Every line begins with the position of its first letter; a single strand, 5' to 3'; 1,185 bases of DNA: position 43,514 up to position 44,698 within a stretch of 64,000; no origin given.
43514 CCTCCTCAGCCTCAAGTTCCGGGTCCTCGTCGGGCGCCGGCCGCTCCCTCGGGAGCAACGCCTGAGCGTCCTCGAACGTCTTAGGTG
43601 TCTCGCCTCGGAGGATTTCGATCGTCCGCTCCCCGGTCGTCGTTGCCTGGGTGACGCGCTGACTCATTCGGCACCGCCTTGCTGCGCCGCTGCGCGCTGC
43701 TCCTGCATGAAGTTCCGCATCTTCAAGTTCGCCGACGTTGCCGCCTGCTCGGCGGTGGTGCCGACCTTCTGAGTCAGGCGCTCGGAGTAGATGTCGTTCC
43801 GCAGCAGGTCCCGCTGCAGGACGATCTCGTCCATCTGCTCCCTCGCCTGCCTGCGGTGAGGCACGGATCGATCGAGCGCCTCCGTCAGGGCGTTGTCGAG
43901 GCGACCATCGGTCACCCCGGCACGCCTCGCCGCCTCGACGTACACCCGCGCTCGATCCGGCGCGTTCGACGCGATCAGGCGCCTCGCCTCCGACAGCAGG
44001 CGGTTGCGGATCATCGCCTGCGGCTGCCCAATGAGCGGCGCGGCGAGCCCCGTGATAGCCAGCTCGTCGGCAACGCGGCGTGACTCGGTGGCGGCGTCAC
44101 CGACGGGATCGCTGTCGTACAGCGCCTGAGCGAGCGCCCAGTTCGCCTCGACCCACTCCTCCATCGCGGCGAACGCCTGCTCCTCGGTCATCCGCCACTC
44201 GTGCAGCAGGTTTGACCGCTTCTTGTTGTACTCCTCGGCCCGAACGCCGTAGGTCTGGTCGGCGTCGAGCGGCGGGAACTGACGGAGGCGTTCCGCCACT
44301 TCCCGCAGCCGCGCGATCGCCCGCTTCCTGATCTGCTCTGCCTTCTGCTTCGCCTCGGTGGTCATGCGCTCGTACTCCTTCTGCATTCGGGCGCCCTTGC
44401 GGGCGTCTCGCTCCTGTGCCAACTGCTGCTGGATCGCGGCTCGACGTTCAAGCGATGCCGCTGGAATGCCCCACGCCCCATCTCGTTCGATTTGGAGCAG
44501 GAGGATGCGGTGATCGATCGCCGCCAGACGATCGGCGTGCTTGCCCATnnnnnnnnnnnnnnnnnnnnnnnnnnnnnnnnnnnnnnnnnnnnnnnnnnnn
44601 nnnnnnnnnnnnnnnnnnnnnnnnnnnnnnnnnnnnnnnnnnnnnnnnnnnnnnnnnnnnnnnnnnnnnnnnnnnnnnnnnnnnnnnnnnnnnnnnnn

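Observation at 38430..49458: ~11-kb lower-GC integrative element with integrase, XRE regulator and primase-helicase but no virion or conjugation genes: satellite-like island in a high-GC actinobacterial background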

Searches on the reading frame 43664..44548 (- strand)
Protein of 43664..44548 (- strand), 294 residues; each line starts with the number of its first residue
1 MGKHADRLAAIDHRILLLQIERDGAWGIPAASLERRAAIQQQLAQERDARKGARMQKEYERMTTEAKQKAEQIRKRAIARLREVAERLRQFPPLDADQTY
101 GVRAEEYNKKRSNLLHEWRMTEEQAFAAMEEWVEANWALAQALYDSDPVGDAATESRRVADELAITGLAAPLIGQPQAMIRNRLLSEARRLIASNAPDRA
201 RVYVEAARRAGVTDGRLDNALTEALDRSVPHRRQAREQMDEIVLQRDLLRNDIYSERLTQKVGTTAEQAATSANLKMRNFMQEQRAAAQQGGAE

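Call 9: search_protein_families(library=pfam, max_evalue=0.01, proteins=[window:43664-44548:-])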
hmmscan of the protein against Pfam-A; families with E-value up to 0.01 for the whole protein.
window:43664-44548:- (294 aa): 0 families

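Call 13: search_protein_families(library=phrogs, max_evalue=0.01, proteins=[window:43664-44548:-])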
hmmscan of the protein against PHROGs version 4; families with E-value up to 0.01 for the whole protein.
window:43664-44548:- (294 aa): 0 families

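Call 33: find_homologous_proteins(query=window:43664-44548:-)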
Query window:43664-44548:- (294 aa): 4 proteins with E <= 0.001 among 8000 candidates.
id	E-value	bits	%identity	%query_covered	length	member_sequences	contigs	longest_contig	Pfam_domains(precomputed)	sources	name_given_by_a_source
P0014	6.2e-179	611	100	100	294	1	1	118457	-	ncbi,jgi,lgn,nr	ncbi:MAG TPA: hypothetical protein VGQ58_07160 [Candidatus Limnocylindrales bacterium]|jgi:hypotheti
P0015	1.2e-144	499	83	98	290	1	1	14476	-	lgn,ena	-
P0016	5.0e-79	284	63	81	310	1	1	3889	-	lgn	-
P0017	9.1e-43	165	48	67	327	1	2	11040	-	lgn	-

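Call 35: find_encoding_contigs(protein=P0015, flank=10000, max_places=3)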
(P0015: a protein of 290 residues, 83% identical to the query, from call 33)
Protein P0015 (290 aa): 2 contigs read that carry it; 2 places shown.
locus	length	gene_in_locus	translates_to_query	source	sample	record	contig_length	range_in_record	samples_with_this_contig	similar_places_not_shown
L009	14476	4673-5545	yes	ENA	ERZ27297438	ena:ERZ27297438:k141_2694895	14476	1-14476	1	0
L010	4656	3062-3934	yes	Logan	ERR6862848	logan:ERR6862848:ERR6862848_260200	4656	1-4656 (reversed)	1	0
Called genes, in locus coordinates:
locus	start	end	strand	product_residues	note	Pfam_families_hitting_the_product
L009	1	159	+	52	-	?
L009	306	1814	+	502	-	PF13481:AAA_25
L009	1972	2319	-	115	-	-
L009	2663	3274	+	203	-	-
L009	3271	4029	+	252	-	PF03237:Terminase_6N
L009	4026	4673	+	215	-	-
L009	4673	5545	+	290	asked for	-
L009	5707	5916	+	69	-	-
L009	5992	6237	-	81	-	-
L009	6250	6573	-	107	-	-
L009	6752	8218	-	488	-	-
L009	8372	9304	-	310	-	PF02899:Phage_int_SAM_1 (weak), PF13495:Phage_int_SAM_4 (weak), PF00589:Phage_integrase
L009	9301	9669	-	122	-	-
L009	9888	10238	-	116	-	PF00079:Serpin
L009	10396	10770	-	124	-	-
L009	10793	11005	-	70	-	-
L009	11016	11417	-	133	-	-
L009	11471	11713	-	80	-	-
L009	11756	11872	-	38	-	-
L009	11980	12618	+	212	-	PF07336:ABATE, PF11706:zf-CGNR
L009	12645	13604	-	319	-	PF00296:Bac_luciferase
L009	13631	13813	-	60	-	-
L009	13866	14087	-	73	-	-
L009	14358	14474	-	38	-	?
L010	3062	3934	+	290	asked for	-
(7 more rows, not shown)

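Call 36: find_encoding_contigs(protein=P0017, flank=10000, max_places=3)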
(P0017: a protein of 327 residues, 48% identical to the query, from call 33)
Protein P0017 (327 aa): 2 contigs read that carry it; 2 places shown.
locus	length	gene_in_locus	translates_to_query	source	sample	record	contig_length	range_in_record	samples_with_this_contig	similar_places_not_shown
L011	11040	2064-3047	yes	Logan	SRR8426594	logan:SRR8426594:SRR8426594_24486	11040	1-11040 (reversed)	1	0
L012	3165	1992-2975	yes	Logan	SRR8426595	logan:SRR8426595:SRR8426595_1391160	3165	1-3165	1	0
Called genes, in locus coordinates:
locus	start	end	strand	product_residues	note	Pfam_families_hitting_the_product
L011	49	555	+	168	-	-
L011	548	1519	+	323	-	-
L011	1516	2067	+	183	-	-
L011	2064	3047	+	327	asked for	-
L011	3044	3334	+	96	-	-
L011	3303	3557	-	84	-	-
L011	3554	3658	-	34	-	-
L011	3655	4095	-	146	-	-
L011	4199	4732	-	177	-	-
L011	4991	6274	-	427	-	PF00239:Resolvase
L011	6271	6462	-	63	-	-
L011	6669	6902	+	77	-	-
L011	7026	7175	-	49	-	-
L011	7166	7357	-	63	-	-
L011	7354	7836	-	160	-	-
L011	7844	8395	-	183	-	-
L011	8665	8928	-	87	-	-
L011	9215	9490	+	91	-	PF13560:HTH_31, PF01381:HTH_3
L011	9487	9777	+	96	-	-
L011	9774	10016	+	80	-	-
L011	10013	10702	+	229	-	-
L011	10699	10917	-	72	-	-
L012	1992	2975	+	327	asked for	-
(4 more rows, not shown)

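Call 37: search_protein_families(library=pfam, max_evalue=0.01, proteins=[L009:306-1814:+, L009:1972-2319:-, L009:2663-3274:+, L009:3271-4029:+, L009:4026-4673:+, L009:6752-8218:-])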
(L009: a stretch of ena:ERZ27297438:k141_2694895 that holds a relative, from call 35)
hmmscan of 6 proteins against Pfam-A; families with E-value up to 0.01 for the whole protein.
L009:306-1814:+ (502 aa): 2 families
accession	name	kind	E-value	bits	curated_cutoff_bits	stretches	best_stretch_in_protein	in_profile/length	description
PF13481.12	AAA_25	-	1.7e-24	87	27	1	202-374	12-194/195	AAA domain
PF03796.21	DnaB_C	-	0.0022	17.9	27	1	209-346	5-137/255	DnaB-like helicase C terminal domain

L009:1972-2319:- (115 aa): 0 families

L009:2663-3274:+ (203 aa): 1 family
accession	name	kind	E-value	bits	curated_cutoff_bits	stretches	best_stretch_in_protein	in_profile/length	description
PF11607.14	DUF3247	-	0.0012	19.5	25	0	80-152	15-87/92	Protein of unknown function (DUF3247)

L009:3271-4029:+ (252 aa): 2 families
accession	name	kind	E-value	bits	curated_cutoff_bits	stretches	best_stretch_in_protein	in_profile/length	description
PF03237.21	Terminase_6N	-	4.3e-10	40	22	1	43-235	3-214/215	Terminase large subunit, T4likevirus-type, N-terminal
PF05127.21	NAT10_TcmA_helicase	-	0.00037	20.8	22.7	1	43-144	3-105/176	RNA cytidine acetyltransferase NAT10/TcmA, helicase domain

L009:4026-4673:+ (215 aa): 0 families

L009:6752-8218:- (488 aa): 0 families

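Call 38: search_protein_families(library=phrogs, max_evalue=0.01, proteins=[L009:306-1814:+, L009:1972-2319:-, L009:2663-3274:+, L009:3271-4029:+, L009:4026-4673:+, L009:6752-8218:-])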
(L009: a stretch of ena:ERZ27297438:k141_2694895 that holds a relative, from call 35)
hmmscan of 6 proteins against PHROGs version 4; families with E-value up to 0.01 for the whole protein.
L009:306-1814:+ (502 aa): 10 families
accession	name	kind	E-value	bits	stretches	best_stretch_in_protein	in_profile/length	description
phrog_239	-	DNA, RNA and nucleotide metabolism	1e-24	88.6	1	65-403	179-558/801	DNA primase/helicase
phrog_6357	-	unknown function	2.4e-19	70.8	1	212-438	19-230/321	-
phrog_3123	-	unknown function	5.2e-13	49.4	1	206-291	323-409/583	-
phrog_906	-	DNA, RNA and nucleotide metabolism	1.1e-09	38.6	1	209-405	512-703/872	DNA polymerase/primase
phrog_6088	-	DNA, RNA and nucleotide metabolism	8e-09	35.5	1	65-187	170-294/772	DNA primase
phrog_1284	-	unknown function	1.8e-08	35.1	1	212-283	23-94/306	-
phrog_19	-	DNA, RNA and nucleotide metabolism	3.9e-06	27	1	210-281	339-401/621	DnaB-like replicative helicase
phrog_243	-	DNA, RNA and nucleotide metabolism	1.5e-05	25.1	0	200-280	12-79/273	DnaB-like replicative helicase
phrog_849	-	DNA, RNA and nucleotide metabolism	2.9e-05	24.2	1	81-189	238-344/435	DNA primase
phrog_2597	-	DNA, RNA and nucleotide metabolism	0.00041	20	1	217-281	360-424/747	DNA primase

L009:1972-2319:- (115 aa): 0 families

L009:2663-3274:+ (203 aa): 0 families

L009:3271-4029:+ (252 aa): 11 families
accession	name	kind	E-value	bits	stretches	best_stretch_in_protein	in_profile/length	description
phrog_7579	-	head and packaging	2.4e-56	191.6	1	23-236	3-228/239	terminase large subunit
phrog_2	-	head and packaging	6.7e-27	95.6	1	23-239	264-471/807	terminase large subunit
phrog_38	-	head and packaging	8.1e-14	52.2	1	29-236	302-535/760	terminase large subunit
phrog_5902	-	unknown function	1.3e-09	38.8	1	24-206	33-240/359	-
phrog_5989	-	head and packaging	8e-06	26.2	1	40-139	159-262/347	terminase large subunit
phrog_9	-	head and packaging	1.3e-05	25.2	1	39-175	225-371/812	terminase large subunit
phrog_36964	-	head and packaging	0.00013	21.2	1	103-168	491-560/890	terminase large subunit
phrog_675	-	head and packaging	0.00056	19.3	1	27-148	45-173/576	terminase large subunit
phrog_17672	-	head and packaging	0.00065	19.7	1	30-152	58-195/395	terminase large subunit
phrog_15503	-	unknown function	0.001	19.5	1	40-153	88-209/245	-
phrog_2074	-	unknown function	0.0015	19.9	1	113-160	28-76/83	-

L009:4026-4673:+ (215 aa): 1 family
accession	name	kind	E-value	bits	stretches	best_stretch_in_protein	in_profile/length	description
phrog_27743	-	unknown function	1.7e-19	71.3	1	29-189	52-211/233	-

L009:6752-8218:- (488 aa): 0 families

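Call 40: find_related_loci(query=window:43664-44548:-, collection=viral_contigs, flank=10000)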
Query window:43664-44548:- (294 aa) in viral_contigs; peptide patterns used: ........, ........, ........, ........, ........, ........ (x = any residue, [..] = any of these).
6 stretches matched a pattern, but none encodes a relative of the query by tblastn (E <= 1e-3).

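Call 44: search_protein_families(library=padloc, max_evalue=0.01, proteins=[window:43664-44548:-, L009:6752-8218:-])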
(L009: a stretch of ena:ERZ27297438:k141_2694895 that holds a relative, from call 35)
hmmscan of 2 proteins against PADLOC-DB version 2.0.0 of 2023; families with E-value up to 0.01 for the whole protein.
window:43664-44548:- (294 aa): 0 families

L009:6752-8218:- (488 aa): 0 families

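Call 45: search_protein_families(library=ncbifam, max_evalue=0.01, proteins=[window:43664-44548:-])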
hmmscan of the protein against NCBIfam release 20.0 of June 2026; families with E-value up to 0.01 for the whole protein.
window:43664-44548:- (294 aa): 0 families

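Call 55: search_protein_families(library=phrogs, max_evalue=0.01, proteins=[L011:49-555:+, L011:548-1519:+, L011:1516-2067:+, L011:3044-3334:+, L011:3655-4095:-, L011:4199-4732:-, L011:7354-7836:-, L011:7844-8395:-, L011:10013-10702:+])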
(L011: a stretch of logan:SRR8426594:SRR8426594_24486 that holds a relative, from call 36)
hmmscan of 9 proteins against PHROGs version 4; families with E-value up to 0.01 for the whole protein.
L011:49-555:+ (168 aa): 0 families

L011:548-1519:+ (323 aa): 0 families

L011:1516-2067:+ (183 aa): 0 families

L011:3044-3334:+ (96 aa): 0 families

L011:3655-4095:- (146 aa): 0 families

L011:4199-4732:- (177 aa): 0 families

L011:7354-7836:- (160 aa): 0 families

L011:7844-8395:- (183 aa): 0 families

L011:10013-10702:+ (229 aa): 0 families

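Call 56: predict_structure(alignment_id=A2)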
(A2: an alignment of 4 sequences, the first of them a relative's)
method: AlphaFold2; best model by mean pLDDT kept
length: 294 residues; sequences in the alignment: 4
mean_pLDDT: 81.7   pTM: 0.62
mean pLDDT of the five models: 81.7, 80.2, 78.2, 77.3, 77.0
residues with pLDDT >= 90: 118; 70-90: 128; 50-70: 37; < 50: 11
segments of 3 or more residues with pLDDT < 50: 1-4, 292-294
pLDDT, mean of each block of 10 residues (from residue 1): 52 61 55 71 74 77 90 96 93 80 88 94 96 92 71 72 92 90 93 89 93 90 82 86 92 89 77 79 71 43
secondary structure, 60 per line:
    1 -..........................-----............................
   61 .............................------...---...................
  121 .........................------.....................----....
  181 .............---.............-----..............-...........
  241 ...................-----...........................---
elements in order: H2-27 H33-89 H102-145 H152-172 H177-193 H197-209 H215-228 H230-259 H265-291

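Call 59: fold_search(model_id=the predicted structure, library=viral)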
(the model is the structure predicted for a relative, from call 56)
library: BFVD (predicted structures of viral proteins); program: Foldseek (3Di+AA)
matches with E <= 10: 362; with E <= 0.001: 0
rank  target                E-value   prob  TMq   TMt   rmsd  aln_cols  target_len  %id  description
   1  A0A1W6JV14            2.6e-02  0.41  0.14  0.06  42.4       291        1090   13  Tail fiber protein [Vibrio phage pVco-5]
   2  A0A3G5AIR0            1.2e-01  0.28  0.16  0.16  25.7       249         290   13  Syntaxin-2 isoform X3 [Sylvanvirus sp.]
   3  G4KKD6                1.6e-01  0.35  0.21  0.22  21.3       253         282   13  (no name in the UniProt tables at hand)
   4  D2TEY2                1.6e-01  0.14  0.15  0.04  38.3       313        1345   14  (no name in the UniProt tables at hand)
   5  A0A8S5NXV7            2.8e-01  0.44  0.24  0.28   9.3       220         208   14  Uncharacterized protein [Siphoviridae sp. ctINK4]
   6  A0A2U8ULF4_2          2.9e-01  0.16  0.18  0.06  34.1       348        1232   13  (no name in the UniProt tables at hand)
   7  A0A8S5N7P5            3.1e-01  0.20  0.19  0.12  28.2       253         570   14  Minor capsid protein [Siphoviridae sp. ctnN38]
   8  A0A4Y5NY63            3.4e-01  0.38  0.24  0.22  34.1       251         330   14  (no name in the UniProt tables at hand)
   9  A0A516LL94            3.6e-01  0.30  0.19  0.20  33.3       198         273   13  (no name in the UniProt tables at hand)
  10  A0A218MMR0            5.1e-01  0.25  0.22  0.19  16.6       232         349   12  Uncharacterized protein [uncultured virus]
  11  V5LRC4                5.3e-01  0.09  0.15  0.11  79.6       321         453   12  (no name in the UniProt tables at hand)
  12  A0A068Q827            5.6e-01  0.30  0.21  0.14  20.0       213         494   12  Uncharacterized protein [Rosellinia necatrix fusarivirus 1]
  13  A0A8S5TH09            5.6e-01  0.09  0.14  0.07  44.4       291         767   17  Uncharacterized protein [Myoviridae sp. ctIty1]
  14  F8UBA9                5.9e-01  0.21  0.21  0.25  28.6       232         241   13  (no name in the UniProt tables at hand)
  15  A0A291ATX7            6.5e-01  0.13  0.21  0.16  21.7       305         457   17  Uncharacterized protein [Pandoravirus dulcis]
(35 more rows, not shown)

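Call 61: fold_search(model_id=the predicted structure, library=pdb)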
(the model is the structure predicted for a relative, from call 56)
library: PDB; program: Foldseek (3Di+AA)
matches with E <= 10: 319; with E <= 0.001: 0
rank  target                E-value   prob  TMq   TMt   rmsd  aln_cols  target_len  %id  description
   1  6gy7_C                1.2e-01  0.23  0.15  0.14  28.6       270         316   14  Crystal structure of XaxB from Xenorhabdus nematophil (released 2018-07-25)
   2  7sqc_1W               2.2e-01  0.35  0.22  0.25  38.7       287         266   14  Ciliary C1 central pair apparatus isolated from Chlamydomonas reinhardtii (released 2022-04-13)
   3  5k7v_A                2.6e-01  0.11  0.11  0.11  26.4       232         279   14  Computational Design of Self-Assembling Cyclic Protein Homooligomers (released 2017-04-12)
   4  8cih_A                2.9e-01  0.23  0.17  0.23  21.0       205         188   10  Structure of FL CINP (released 2024-02-21)
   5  6gy7_A                3.0e-01  0.15  0.15  0.14  25.7       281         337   14  Crystal structure of XaxB from Xenorhabdus nematophil (released 2018-07-25)
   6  7jh6_A                3.5e-01  0.28  0.17  0.26  24.4       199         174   15  De novo designed two-domain di-Zn(II) and porphyrin-binding protein (released 2020-12-09)
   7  8tqe_A                3.7e-01  0.15  0.15  0.02  32.3       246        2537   14  XptA2 wild type (released 2023-09-27)
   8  6qhd_A                3.9e-01  0.23  0.18  0.11  18.0       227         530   12  Lysine acetylated and tyrosine phosphorylated STAT3 in a complex with DNA (released 2019-06-19)
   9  8e0l_C                3.9e-01  0.10  0.11  0.16  22.8       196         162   12  Homotrimeric variant of tcTRP9, BGL06 (released 2023-04-12)
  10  6qhd_B                4.1e-01  0.21  0.18  0.11  21.9       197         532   14  Lysine acetylated and tyrosine phosphorylated STAT3 in a complex with DNA (released 2019-06-19)
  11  6ek4_C                4.1e-01  0.13  0.15  0.14  21.8       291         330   13  PaxB from Photorhabdus luminescens (released 2018-05-16)
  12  8tv0_A                4.1e-01  0.12  0.13  0.02  30.7       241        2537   14  XptA2 wild type (released 2023-09-27)
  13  8cq2_A                4.7e-01  0.08  0.13  0.03  31.2       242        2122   14  Photorhabdus luminescens TcdA1 prepore-to-pore intermediate, C16S, C20S, C870S, T1279C mutant (released 2024-03-13)
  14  9c4k_B                5.0e-01  0.18  0.20  0.06  35.5       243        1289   16  Yersinia entomophaga holotoxin complex in prepore conformation (released 2025-12-31)
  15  9mli_A                5.0e-01  0.13  0.14  0.02  29.7       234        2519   14  Xenorhabdus nematophilus XptA2 RBD C Chimera (released 2025-03-05)
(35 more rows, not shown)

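Call 71: search_dna_similar(query=window:43664-44548:-, collection=phages, mode=protein, max_evalue=0.01, max_rows=10)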
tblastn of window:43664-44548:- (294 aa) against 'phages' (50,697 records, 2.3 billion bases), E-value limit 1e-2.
No match.

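Call 73: search_dna_similar(query=L009:3271-4029:+, collection=phages, mode=protein, max_evalue=0.00001, max_rows=15)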
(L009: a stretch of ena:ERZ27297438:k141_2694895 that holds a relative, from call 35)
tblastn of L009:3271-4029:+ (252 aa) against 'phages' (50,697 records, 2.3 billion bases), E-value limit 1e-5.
Records with a match: 1711; places in all: 1711; records where one place covers at least 80% of the query: 1086.
Best place of each record, by identity: <60% 1711.
By first word of the organism name: Salmonella 433; Vibrio 373; Synechococcus 269; Escherichia 166; Klebsiella 134; Cyanophage 55; Rhizobium 30; Pelagibacter 19; Dickeya 19; Prochlorococcus 18; and 45 more.
By host as written in the record: - 558; Synechococcus 107; Salmonella enterica subsp. enterica serovar Enteritidis PT1 60; Escherichia coli 52; Klebsiella pneumoniae 50; Salmonella enterica 49; Salmonella sp. 34; Salmonella enterica subsp. enterica serovar Typhimurium 31; and 299 more.
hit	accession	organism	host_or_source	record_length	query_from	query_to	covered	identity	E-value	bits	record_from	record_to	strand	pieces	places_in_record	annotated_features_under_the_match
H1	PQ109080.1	Thermus phage Riverbug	Thermus thermophilus HB8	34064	4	236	92%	54.1%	1e-66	228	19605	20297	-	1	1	TerL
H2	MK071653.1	Meiothermus phage MMP7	Meiothermus sp.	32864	4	228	89%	51.5%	1e-59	209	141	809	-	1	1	terminase | hypothetical protein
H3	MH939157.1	Meiothermus phage MMP17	Meiothermus sp.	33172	4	228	89%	51.5%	2e-59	208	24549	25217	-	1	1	terminase, ATPase subunit | hypothetical protein (x3)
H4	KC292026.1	Halogranum tailed virus 1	Halogranum sp. SS5-1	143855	25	234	83%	34.4%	3e-28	118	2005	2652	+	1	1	5: terminase large subunit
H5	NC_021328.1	Halogranum tailed virus 1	Halogranum sp. SS5-1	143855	25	234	83%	34.4%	3e-28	118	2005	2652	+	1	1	5: terminase large subunit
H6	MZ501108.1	Escherichia phage TrudiGerster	Escherichia coli K-12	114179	23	252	91%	27.1%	3e-9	62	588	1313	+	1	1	terminase large subunit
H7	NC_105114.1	Escherichia phage TrudiGerster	Escherichia coli K-12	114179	23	252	91%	27.1%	3e-9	62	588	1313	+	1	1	terminase large subunit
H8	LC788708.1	Escherichia coli phage AZ21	Sewage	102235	23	252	91%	27.1%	9e-9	61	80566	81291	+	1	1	hypothetical protein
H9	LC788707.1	Escherichia coli phage AZ23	Sewage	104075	23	252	91%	27.1%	9e-9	61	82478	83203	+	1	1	hypothetical protein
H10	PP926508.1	Salmonella phage PMBT26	Salmonella enterica subsp. enterica ...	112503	23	252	91%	27.1%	9e-9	61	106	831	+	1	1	terminase large subunit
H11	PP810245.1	Salmonella phage PMBT22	Salmonella enterica subsp. enterica ...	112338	23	252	91%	27.1%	9e-9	61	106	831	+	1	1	terminase large subunit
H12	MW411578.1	Salmonella phage SP_Thor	Salmonella sp. sym26ys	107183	23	252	91%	27.1%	9e-9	61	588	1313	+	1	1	hypothetical protein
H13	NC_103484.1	Salmonella phage SP_Thor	Salmonella sp. sym26ys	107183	23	252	91%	27.1%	9e-9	61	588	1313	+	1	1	hypothetical protein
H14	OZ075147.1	Salmonella phage Tennessee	-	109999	23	252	91%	27.1%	9e-9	61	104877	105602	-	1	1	Phage terminase, large subunit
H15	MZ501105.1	Escherichia phage SuperGirl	Escherichia coli K-12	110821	23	252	91%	27.1%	9e-9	61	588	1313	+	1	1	terminase large subunit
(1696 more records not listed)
